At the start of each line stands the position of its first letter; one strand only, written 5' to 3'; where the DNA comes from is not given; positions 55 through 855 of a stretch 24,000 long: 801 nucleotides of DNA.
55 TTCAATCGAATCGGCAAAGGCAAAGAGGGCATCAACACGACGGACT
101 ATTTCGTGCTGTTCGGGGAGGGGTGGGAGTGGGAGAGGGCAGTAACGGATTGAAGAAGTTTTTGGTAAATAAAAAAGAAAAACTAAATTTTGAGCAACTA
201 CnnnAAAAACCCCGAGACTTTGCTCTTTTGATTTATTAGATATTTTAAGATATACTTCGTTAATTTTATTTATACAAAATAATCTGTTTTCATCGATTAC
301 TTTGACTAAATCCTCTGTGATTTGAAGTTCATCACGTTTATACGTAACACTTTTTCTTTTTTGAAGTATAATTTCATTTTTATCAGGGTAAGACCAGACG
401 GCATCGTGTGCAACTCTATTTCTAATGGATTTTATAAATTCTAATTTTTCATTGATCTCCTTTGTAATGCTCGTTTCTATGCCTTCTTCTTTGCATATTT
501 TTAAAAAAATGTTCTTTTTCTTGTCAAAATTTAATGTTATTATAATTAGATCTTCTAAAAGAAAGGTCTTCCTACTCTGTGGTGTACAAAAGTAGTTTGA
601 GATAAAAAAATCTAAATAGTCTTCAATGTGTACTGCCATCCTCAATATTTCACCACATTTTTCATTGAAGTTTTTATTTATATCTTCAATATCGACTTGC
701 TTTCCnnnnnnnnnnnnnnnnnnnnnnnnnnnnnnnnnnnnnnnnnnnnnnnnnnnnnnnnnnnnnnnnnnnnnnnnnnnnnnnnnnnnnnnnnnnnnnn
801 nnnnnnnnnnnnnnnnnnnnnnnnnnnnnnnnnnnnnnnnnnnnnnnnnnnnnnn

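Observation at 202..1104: ASCH-HEPN fusion translationally coupled (23-nt overlap) to the PIN-GNAT-ASCH gene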

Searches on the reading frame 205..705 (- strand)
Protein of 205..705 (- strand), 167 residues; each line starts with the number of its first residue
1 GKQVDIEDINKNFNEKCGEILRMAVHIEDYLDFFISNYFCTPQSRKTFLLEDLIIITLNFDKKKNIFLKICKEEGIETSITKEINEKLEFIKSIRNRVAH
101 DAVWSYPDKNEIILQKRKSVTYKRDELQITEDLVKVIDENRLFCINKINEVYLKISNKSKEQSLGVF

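Call 18: search_solved_structures(query=A2, max_evalue=10, show_alignments=3)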
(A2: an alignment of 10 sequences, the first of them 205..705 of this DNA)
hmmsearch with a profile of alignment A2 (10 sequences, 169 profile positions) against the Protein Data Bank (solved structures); distinct sequences matched with E-value up to 10: 3.
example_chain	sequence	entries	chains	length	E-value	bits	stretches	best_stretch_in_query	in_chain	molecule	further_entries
3dli_A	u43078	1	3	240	0.77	12.5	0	69-103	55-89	methyltransferase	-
1nzp_A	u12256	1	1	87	1.5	11.6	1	25-91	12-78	DNA polymerase lambda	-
1f5s_A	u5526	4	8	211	2.9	10.7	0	46-101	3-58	PHOSPHOSERINE PHOSPHATASE (PSP) | Phosphoserine Phosphatase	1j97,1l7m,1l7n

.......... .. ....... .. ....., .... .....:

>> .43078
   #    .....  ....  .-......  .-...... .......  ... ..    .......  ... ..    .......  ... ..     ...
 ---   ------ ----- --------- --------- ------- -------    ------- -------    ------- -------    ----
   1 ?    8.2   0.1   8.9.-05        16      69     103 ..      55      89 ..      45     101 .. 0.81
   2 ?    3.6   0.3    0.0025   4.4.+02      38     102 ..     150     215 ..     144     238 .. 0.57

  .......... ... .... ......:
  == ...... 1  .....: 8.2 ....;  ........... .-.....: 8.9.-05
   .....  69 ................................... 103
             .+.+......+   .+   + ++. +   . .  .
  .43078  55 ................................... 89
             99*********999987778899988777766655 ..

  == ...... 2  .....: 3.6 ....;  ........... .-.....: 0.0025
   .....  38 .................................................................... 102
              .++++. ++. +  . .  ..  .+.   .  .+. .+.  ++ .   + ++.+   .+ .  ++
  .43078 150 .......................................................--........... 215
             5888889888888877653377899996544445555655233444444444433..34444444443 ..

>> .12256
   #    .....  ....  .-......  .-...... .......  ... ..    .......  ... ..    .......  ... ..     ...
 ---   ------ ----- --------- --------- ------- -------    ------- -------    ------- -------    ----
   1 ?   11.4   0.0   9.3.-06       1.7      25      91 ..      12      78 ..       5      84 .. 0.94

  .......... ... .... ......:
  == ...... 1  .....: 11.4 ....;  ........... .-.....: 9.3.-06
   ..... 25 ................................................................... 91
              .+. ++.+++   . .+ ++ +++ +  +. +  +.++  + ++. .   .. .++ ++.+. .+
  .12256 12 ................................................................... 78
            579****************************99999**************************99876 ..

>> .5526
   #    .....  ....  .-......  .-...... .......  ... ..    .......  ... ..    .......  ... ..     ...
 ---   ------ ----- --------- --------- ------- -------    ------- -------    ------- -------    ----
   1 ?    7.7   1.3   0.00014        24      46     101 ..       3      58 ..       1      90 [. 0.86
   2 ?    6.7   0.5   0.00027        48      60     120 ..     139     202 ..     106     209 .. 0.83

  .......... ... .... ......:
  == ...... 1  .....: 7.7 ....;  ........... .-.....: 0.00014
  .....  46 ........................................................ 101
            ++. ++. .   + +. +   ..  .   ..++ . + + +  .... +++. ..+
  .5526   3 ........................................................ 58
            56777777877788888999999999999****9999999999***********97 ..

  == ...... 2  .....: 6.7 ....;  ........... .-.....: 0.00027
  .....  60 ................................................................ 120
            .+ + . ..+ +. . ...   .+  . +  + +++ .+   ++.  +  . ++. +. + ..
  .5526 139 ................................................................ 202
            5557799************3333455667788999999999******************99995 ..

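Call 19: search_protein_families(library=pfam, alignment_id=A2, max_evalue=1)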
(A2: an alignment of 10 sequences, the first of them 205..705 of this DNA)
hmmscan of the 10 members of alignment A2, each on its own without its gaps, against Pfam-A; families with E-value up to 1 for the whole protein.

A. member 1, window:205-705:- (167 aa): 5 families
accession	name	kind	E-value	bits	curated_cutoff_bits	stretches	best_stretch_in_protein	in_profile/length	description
PF18736.6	pEK499_p136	-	0.0032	17.7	26.6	1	79-113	74-110/152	HEPN pEK499 p136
PF18735.6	HEPN_RiboL-PSP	-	0.028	14.8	28.4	1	49-110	112-169/191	RiboL-PSP-HEPN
PF05271.16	Tobravirus_2B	-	0.039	14.3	22.5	1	108-158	26-76/117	Tobravirus 2B protein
PF13643.11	DUF4145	-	0.07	13.6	23.1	1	77-101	48-71/88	Domain of unknown function (DUF4145)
PF10752.14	DUF2533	-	0.19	12.6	25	0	105-162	9-64/83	Protein of unknown function (DUF2533)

B. families by the number of members that match (of 10 scanned): 12 families
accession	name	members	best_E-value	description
PF18735.6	HEPN_RiboL-PSP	7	0.00017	RiboL-PSP-HEPN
PF18736.6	pEK499_p136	3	0.0016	HEPN pEK499 p136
PF07751.16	Abi_2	2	0.0062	Abi-like protein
PF13643.11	DUF4145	2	0.033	Domain of unknown function (DUF4145)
PF18823.6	InPase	1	0.0034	Inorganic Pyrophosphatase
PF25505.1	ARM_CPL3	1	0.011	CPL3 ARM repeat domain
PF18734.6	HEPN_AbiU2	1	0.014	AbiU2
PF18710.7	ComR_TPR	1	0.021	ComR tetratricopeptide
PF05271.16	Tobravirus_2B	1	0.039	Tobravirus 2B protein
PF24605.1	CEMIP_X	1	0.069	CEMIP domain X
PF07261.16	DnaB_2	1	0.16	Replication initiation and membrane attachment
PF10752.14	DUF2533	1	0.19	Protein of unknown function (DUF2533)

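Call 27: search_protein_representatives(alignment_id=A2)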
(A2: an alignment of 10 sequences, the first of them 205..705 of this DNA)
Query: 10 sequences, 169 profile positions. Proteins with E-value up to 0.001 (for the whole library): 472; up to 1e-10: 126; up to 1e-30: 35. The best 150 are listed.
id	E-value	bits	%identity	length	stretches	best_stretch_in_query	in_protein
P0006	6.1e-65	234.2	-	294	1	1-165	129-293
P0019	1.7e-58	213.2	-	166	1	3-165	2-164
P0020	4.8e-48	179.2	-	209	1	7-168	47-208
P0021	5.1e-48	179.1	-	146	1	25-166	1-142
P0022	6.9e-45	168.9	-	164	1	9-160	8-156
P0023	1.5e-44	167.8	-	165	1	10-164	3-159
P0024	1.3e-43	164.7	-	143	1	35-164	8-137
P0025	4.0e-42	159.9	-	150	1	9-158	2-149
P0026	4.4e-42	159.8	-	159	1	12-163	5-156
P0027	8.7e-42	158.8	-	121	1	11-128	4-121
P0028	1.6e-41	157.9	-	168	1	8-165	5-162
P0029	4.7e-41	156.4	-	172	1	11-169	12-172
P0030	3.9e-39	150.2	-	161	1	6-156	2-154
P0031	1.2e-37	145.4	-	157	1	9-163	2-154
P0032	4.7e-37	143.4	-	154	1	11-160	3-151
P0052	5.5e-31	123.7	-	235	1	12-162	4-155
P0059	1.9e-29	118.6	-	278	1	9-162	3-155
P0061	2.5e-29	118.3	-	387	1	9-160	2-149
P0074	2.2e-26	108.7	-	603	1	9-156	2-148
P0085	8.9e-23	97.0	-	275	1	10-160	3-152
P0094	4.7e-21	91.3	-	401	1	9-160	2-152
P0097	4.4e-20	88.2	-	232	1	4-162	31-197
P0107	1.9e-18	82.9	-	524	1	9-159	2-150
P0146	2.5e-09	53.2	-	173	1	8-136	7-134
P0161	2.5e-08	49.9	-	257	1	4-154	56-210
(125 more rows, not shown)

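Call 28: predict_structure(alignment_id=A2)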
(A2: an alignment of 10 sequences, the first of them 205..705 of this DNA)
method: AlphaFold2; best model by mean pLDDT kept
length: 167 residues; sequences in the alignment: 10
mean_pLDDT: 86.5   pTM: 0.79
mean pLDDT of the five models: 86.5, 84.2, 82.7, 81.9, 81.4
residues with pLDDT >= 90: 100; 70-90: 51; 50-70: 12; < 50: 4
segments of 3 or more residues with pLDDT < 50: 165-167
pLDDT, mean of each block of 10 residues (from residue 1): 73 95 94 87 74 82 94 92 96 94 87 83 83 97 95 83 50
secondary structure, 60 per line:
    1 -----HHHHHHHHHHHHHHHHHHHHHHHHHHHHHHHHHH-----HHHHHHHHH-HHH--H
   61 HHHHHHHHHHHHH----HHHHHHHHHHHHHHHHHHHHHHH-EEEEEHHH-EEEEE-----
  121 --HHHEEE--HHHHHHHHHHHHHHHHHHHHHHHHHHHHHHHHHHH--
elements in order: H6-39 H45-53 H60-73 H78-100 E102-106 E111-115 E126-128 H131-165

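Call 32: fold_search(model_id=the predicted structure, library=pdb)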
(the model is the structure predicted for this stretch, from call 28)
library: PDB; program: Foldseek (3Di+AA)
matches with E <= 10: 199; with E <= 0.001: 0
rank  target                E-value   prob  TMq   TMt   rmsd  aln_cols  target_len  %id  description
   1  8omv_D                2.5e-01  0.23  0.27  0.09  28.4       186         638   11  Crystal structure of the constitutively active S117E/S181E mutant of human IKK2 (released 2024-04-10)
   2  2hsb                  2.7e-01  0.93  0.42  0.54   8.1       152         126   12  Crystal structure of a hepn domain containing protein (af_0298) from archaeoglobus fulgidus at 1.95 A resolution (released 2006-08-15)
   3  6s38_B                2.7e-01  0.35  0.26  0.31  20.6       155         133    7  Ligand binding domain of the P. putida receptor PcaY_PP in complex with quinate (released 2020-10-21)
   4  8omv_B                4.0e-01  0.13  0.22  0.07  28.8       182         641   10  Crystal structure of the constitutively active S117E/S181E mutant of human IKK2 (released 2024-04-10)
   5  4kik_A                5.0e-01  0.15  0.26  0.09  27.4       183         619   10  Human IkB kinase beta (released 2013-06-26)
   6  1szi                  5.6e-01  0.41  0.33  0.29  19.2       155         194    4  Crystal Structure of the C-terminus of TIP47 (released 2004-07-27)
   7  6s37_A                5.6e-01  0.30  0.29  0.34  18.6       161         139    7  Ligand binding domain of the P. putida receptor PcaY_PP in complex with salicylic acid (released 2020-10-21)
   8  7xge_A                5.6e-01  0.13  0.24  0.24  20.0       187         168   13  Crystal structure of MCL-1 in complex with computationally designed inhibitor protein (released 2022-07-20)
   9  7xgf_A                5.9e-01  0.13  0.23  0.24  20.9       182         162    8  Crystal structure of BCL-xL in complex with computationally designed inhibitor protein (released 2022-07-20)
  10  6s18_A                6.6e-01  0.15  0.22  0.25  19.5       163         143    9  Ligand binding domain of the P. putida receptor PcaY_PP in complex with glycerol (released 2020-10-21)
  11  7xge_E                8.3e-01  0.10  0.20  0.22  20.1       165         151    9  Crystal structure of MCL-1 in complex with computationally designed inhibitor protein (released 2022-07-20)
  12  6s18_B                9.2e-01  0.28  0.32  0.39  19.5       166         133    7  Ligand binding domain of the P. putida receptor PcaY_PP in complex with glycerol (released 2020-10-21)
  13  8dt0_A                9.2e-01  0.14  0.23  0.26  19.8       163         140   10  Scaffolding protein functional sites using deep learning (released 2022-08-10)
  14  6s1a_A                9.8e-01  0.21  0.28  0.33  17.9       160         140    8  Ligand binding domain of the P. putida receptor PcaY_PP (released 2020-10-21)
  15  9c1s_D                1.1e+00  0.12  0.27  0.28  20.2       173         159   12  Fab F946 in complex with OspC type A (released 2025-08-27)
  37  3brj_B                2.1e+00  0.13  0.34  0.33  12.3       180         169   11  Crystal structure of mannitol operon repressor (MtlR) from Vibrio parahaemolyticus RIMD 2210633 (released 2008-01-15)
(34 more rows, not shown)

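Call 35: search_protein_families(library=pfam, alignment_id=A3, max_evalue=0.01)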
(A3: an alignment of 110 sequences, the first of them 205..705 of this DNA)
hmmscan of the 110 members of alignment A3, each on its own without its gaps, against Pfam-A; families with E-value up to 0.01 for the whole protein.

A. member 1, window:205-705:- (167 aa): 1 family
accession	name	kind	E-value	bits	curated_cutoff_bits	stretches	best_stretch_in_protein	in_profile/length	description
PF18736.6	pEK499_p136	-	0.0032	17.7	26.6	1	79-113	74-110/152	HEPN pEK499 p136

B. families by the number of members that match (of 110 scanned): 18 families
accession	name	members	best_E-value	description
PF18735.6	HEPN_RiboL-PSP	22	8.5e-05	RiboL-PSP-HEPN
PF07751.16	Abi_2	12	9.6e-05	Abi-like protein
PF18730.6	HEPN_Cthe2314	3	0.00055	Cthe_2314-like HEPN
PF18731.6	HEPN_Swt1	2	0.00016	Swt1-like HEPN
PF12358.13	DUF3644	2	0.0011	Domain of unknown function (DUF3644)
PF09659.15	Cas_Csm6_HEPN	2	0.0033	Cas_Csm6 HEPN domain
PF08317.16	Spc7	1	0.0011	Spc7 kinetochore protein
PF24070.1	T4_MRH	1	0.0022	T4 MRH-like protein family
PF23725.1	Dredd_N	1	0.0029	Caspase-8, N-terminal domain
PF18736.6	pEK499_p136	1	0.0032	HEPN pEK499 p136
PF14338.12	Mrr_N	1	0.004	Mrr N-terminal domain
PF22096.1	TagH_C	1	0.005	Teichoic acid transporter subunit TagH C-terminal domain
PF09074.15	Mer2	1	0.0053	Mer2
PF21586.3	DraIII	1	0.0066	DraIII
PF13476.12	AAA_23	1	0.0067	AAA domain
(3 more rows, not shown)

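Call 36: search_solved_structures(query=A3, max_evalue=10, show_alignments=3)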
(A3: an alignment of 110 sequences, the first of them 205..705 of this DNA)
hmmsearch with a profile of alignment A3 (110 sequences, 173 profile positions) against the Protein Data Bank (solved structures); distinct sequences matched with E-value up to 10: 7.
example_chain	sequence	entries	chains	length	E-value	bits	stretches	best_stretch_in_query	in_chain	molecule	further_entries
1ser_A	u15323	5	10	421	0.16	14.7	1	79-126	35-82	PROTEIN (SERYL-TRNA SYNTHETASE (E.C.6.1.1.11)) | SERYL-tRNA SYNTHETASE | Serine--tRNA ligase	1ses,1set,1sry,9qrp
9oij_A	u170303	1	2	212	0.24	14.2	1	84-158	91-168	HepS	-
1zzp_A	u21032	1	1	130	0.51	13.1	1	79-110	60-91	Proto-oncogene tyrosine-protein kinase ABL1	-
7c5x_A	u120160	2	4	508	0.66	12.7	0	108-152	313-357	iota-carbonic anhydrase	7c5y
1q98_A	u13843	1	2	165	1.2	11.8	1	83-140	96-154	Thiol Peroxidase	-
8y7f_A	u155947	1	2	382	1.3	11.7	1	77-140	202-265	CRISPR-associated protein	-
1vm8_A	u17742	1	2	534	5.1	9.8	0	20-66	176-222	UDP-N-acetylglucosamine pyrophosphorylase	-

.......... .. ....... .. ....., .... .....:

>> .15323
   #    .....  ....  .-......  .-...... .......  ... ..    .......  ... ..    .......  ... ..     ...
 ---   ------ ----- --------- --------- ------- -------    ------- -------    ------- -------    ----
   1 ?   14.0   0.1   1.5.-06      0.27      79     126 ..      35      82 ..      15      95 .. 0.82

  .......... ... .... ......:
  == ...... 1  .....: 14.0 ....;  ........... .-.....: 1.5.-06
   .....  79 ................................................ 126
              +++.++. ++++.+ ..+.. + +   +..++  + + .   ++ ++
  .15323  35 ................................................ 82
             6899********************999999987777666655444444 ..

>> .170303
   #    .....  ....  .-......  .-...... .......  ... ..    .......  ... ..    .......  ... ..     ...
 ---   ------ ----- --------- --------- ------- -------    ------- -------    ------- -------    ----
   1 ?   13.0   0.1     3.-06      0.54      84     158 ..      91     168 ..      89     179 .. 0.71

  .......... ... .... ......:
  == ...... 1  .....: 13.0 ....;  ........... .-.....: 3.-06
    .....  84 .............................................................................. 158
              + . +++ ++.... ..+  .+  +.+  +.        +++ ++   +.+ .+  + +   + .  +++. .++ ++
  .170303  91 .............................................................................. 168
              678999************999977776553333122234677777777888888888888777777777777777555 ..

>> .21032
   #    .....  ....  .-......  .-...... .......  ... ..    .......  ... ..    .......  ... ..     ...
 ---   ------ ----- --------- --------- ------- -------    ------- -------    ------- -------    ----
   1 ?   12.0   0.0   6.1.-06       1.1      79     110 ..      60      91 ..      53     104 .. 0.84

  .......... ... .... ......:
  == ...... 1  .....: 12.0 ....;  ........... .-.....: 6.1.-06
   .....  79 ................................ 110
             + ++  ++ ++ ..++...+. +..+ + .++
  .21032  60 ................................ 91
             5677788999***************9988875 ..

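Call 42: fold_search(model_id=the predicted structure, library=viral)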
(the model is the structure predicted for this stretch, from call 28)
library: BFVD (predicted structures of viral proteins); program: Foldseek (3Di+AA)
matches with E <= 10: 297; with E <= 0.001: 0
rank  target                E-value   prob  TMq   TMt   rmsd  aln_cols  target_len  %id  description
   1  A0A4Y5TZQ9            1.8e-02  1.00  0.57  0.60   5.6       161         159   13  (no name in the UniProt tables at hand)
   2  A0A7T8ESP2            3.5e-02  0.69  0.26  0.07  19.1       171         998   16  (no name in the UniProt tables at hand)
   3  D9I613                4.0e-01  0.21  0.21  0.22  19.6       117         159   20  Uncharacterized protein [Acinetobacter phage 133]
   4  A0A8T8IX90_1          5.2e-01  0.44  0.36  0.08  19.8       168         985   11  (no name in the UniProt tables at hand)
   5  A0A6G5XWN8            5.2e-01  0.09  0.19  0.14  12.6       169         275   14  (no name in the UniProt tables at hand)
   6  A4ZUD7                5.8e-01  0.25  0.30  0.31  17.5       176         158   10  Uncharacterized protein ORF158 [Acidianus bottle-shaped virus (isolate Italy/Pozzuoli)]
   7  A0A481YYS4            6.1e-01  0.08  0.20  0.06  30.8       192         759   12  Chromosome segregation ATPase [Marseillevirus LCMAC202]
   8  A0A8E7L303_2          6.5e-01  0.41  0.36  0.09  22.2       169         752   11  Tail protein [Enterococcus phage 113]
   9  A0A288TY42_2          6.5e-01  0.25  0.32  0.06  22.5       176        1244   11  Putative tail fiber [Enterococcus phage EFP01]
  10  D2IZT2                6.5e-01  0.20  0.25  0.28  14.3       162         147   10  Terminase small subunit [Enterococcus phage phiFL3A]
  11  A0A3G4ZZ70            6.5e-01  0.14  0.23  0.11  19.4       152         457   14  Uncharacterized protein [Gaeavirus sp.]
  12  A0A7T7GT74            6.9e-01  0.30  0.33  0.11  20.6       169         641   12  (no name in the UniProt tables at hand)
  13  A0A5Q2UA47            8.6e-01  0.14  0.18  0.30  14.2       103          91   13  Uncharacterized protein [Ralstonia phage Reminis]
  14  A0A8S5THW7            9.0e-01  0.13  0.26  0.24  19.2       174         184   14  Uncharacterized protein [Siphoviridae sp. ct6Ob18]
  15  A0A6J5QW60            9.0e-01  0.09  0.20  0.24  15.2       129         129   18  Uncharacterized protein [uncultured Caudovirales phage]
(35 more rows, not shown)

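Call 43: find_homologous_proteins(query=A3, max_evalue=0.01)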
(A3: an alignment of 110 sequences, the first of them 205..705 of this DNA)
Query A3 (110 sequences) (167 aa, profile of the alignment): 60 proteins with E <= 0.01 among 2018 candidates.
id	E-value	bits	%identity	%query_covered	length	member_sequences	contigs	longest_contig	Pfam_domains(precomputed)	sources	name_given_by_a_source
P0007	5.0e-59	217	54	93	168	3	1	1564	-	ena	-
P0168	8.0e-58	213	53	90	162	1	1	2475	-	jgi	-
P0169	6.5e-57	210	50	90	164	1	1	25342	-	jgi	jgi:hypothetical protein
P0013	1.1e-56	209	49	95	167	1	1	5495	-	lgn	-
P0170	8.4e-56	206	51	91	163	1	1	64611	-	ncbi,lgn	-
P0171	1.8e-55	205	48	95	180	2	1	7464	-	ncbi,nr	ncbi:hypothetical protein DRO03_06245 [Methanosarcinales archaeon]|nr:MAG: hypothetical protein DRO0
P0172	2.6e-55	205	52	91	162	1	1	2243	-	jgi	jgi:hypothetical protein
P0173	8.4e-55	203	49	95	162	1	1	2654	-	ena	-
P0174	9.6e-55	203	54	95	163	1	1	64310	-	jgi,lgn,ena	-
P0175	1.6e-54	202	50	91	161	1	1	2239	-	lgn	-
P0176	1.9e-54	202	51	93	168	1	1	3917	-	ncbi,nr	ncbi:MAG: hypothetical protein KAR76_02400 [Methanosarcinales archaeon]|nr:hypothetical protein [Met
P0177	2.5e-54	201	51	96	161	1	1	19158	-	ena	-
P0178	3.8e-54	201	50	91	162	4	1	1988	-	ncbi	-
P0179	3.9e-54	201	52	95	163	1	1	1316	-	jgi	-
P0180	6.4e-54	200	50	91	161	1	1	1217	-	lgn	-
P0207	2.0e-50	189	57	86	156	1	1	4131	-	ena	-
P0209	4.8e-50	187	51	89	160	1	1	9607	-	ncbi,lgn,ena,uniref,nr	ncbi:MAG: hypothetical protein LAKADJCE_00665 [Candidatus Argoarchaeum ethanivorans]|uniref:RiboL-PS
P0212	2.9e-49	185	46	93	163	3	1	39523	-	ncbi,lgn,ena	-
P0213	6.9e-48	180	36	90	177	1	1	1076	-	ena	-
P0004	3.3e-46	175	73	98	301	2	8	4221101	-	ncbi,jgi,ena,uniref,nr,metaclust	ncbi:hypothetical protein DU57_12315 [Methanosarcina mazei]|uniref:ASCH domain-containing protein n=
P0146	1.2e-16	79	31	69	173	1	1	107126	-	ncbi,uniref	ncbi:hypothetical protein [Candidatus Nitrososphaera sp. FF02]|uniref:hypothetical protein n=1 Tax=C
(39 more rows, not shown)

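Call 44: list_cluster_members(proteins=[P0209, P0004, P0146, P0171])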
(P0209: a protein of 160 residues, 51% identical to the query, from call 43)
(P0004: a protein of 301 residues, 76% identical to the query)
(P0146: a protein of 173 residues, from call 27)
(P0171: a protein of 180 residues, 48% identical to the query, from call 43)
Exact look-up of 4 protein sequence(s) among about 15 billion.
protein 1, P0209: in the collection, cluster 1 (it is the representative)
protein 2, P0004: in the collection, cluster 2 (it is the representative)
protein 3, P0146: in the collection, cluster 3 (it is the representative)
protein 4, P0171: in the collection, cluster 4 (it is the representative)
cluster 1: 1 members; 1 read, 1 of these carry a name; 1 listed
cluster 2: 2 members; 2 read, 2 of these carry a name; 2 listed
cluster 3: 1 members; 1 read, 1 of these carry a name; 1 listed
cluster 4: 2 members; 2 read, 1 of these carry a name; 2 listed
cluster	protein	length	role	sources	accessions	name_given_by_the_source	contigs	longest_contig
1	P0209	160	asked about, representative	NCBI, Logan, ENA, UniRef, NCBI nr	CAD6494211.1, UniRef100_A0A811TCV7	MAG: hypothetical protein LAKADJCE_00665 [Candidatus Argoarchaeum ethanivorans] | RiboL-PSP-HEPN domain-containing protein n=1 Tax=Candidatus Argoarchaeum ethanivorans ...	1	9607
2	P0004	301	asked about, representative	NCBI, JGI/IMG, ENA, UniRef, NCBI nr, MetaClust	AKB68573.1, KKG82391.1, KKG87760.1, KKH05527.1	hypothetical protein DU57_12315 [Methanosarcina mazei] | ASCH domain-containing protein n=3 Tax=Methanosarcina mazei TaxID=2209 ... | hypothetical protein [Methanosarcina mazei]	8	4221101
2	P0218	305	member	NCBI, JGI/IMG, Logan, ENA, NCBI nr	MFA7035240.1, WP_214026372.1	hypothetical protein [Methanosarcina mazei] | predicted transcriptional regulator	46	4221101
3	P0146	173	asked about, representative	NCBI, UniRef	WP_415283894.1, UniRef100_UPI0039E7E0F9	hypothetical protein [Candidatus Nitrososphaera sp. FF02] | hypothetical protein n=1 Tax=Candidatus Nitrososphaera sp. FF02 TaxID=3398226 ...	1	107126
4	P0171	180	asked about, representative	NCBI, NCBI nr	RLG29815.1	hypothetical protein DRO03_06245 [Methanosarcinales archaeon] | MAG: hypothetical protein DRO03_06245 [Methanosarcinales archaeon]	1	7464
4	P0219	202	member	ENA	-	-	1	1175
